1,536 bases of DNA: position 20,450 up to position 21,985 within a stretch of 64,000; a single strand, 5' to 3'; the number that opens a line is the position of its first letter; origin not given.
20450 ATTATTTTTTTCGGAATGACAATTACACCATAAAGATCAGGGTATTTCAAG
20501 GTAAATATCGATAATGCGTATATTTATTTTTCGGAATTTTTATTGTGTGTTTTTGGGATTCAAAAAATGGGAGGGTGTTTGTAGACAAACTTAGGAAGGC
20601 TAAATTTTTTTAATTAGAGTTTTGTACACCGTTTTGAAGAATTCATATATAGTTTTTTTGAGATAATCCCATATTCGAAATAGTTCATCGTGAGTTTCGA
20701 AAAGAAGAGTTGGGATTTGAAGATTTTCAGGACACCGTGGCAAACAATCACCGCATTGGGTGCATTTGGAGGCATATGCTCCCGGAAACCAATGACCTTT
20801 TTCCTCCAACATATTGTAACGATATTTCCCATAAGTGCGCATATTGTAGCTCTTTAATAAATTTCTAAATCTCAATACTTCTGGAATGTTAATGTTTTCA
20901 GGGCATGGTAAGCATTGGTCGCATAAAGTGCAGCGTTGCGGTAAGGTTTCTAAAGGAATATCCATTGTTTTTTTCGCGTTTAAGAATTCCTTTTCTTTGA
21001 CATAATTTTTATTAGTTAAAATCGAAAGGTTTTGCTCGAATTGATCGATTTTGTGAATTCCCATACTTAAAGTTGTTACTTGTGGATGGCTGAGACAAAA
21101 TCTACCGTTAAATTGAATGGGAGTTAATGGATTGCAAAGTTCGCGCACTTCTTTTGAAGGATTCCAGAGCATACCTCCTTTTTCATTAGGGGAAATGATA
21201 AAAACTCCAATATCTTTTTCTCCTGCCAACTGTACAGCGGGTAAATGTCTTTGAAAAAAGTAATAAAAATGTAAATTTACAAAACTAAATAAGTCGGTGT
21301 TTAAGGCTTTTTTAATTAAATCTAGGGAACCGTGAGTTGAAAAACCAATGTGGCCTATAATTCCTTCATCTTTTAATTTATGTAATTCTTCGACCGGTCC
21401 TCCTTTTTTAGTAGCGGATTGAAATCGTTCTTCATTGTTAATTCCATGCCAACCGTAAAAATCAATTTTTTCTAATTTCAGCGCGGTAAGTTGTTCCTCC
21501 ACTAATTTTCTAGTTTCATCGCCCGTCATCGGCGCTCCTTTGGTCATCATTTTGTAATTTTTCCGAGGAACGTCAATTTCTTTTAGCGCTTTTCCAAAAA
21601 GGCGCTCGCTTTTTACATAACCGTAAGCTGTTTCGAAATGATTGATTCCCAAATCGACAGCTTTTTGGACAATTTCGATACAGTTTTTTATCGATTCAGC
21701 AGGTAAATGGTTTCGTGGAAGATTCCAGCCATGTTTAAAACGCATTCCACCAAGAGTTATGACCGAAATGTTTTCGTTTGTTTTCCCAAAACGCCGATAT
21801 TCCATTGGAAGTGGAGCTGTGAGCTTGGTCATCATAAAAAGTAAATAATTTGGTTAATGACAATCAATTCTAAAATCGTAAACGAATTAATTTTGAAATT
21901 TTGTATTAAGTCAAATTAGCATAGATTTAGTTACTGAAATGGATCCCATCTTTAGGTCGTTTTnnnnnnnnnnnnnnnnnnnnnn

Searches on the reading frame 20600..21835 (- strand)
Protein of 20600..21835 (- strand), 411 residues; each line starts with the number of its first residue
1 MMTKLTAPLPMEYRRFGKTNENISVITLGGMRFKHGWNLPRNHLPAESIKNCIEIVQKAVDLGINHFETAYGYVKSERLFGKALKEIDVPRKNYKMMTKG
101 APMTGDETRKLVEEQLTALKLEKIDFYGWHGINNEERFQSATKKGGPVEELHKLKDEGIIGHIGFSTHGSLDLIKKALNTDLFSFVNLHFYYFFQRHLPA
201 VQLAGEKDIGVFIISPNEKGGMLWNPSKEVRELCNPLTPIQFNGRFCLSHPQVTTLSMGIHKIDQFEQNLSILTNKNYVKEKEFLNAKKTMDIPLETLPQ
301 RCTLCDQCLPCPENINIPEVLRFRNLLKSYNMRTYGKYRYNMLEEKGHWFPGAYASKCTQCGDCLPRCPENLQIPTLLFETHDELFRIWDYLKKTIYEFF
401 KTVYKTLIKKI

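Call 30: search_protein_families(library=pfam, proteins=[window:20600-21835:-], max_evalue=0.001)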
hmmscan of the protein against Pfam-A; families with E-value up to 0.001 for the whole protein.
window:20600-21835:- (411 aa): 6 families
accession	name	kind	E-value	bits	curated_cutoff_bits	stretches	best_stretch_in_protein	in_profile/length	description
PF00248.27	Aldo_ket_red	-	3.9e-24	85.7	24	1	26-273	2-274/291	Aldo/keto reductase family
PF13187.11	Fer4_9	-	2.2e-07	31.2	27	1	301-371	1-50/52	4Fe-4S dicluster domain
PF13183.11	Fer4_8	-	6.9e-07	30.2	27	1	300-372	3-68/68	4Fe-4S dicluster domain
PF13534.11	Fer4_17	-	2.6e-05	25.1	22.2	1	301-372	1-60/61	4Fe-4S dicluster domain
PF12838.12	Fer4_7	-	0.00014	22.7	27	0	356-371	36-51/52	4Fe-4S dicluster domain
PF13484.11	Fer4_16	-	0.00092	20.4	30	0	357-371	1-15/66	4Fe-4S double cluster binding domain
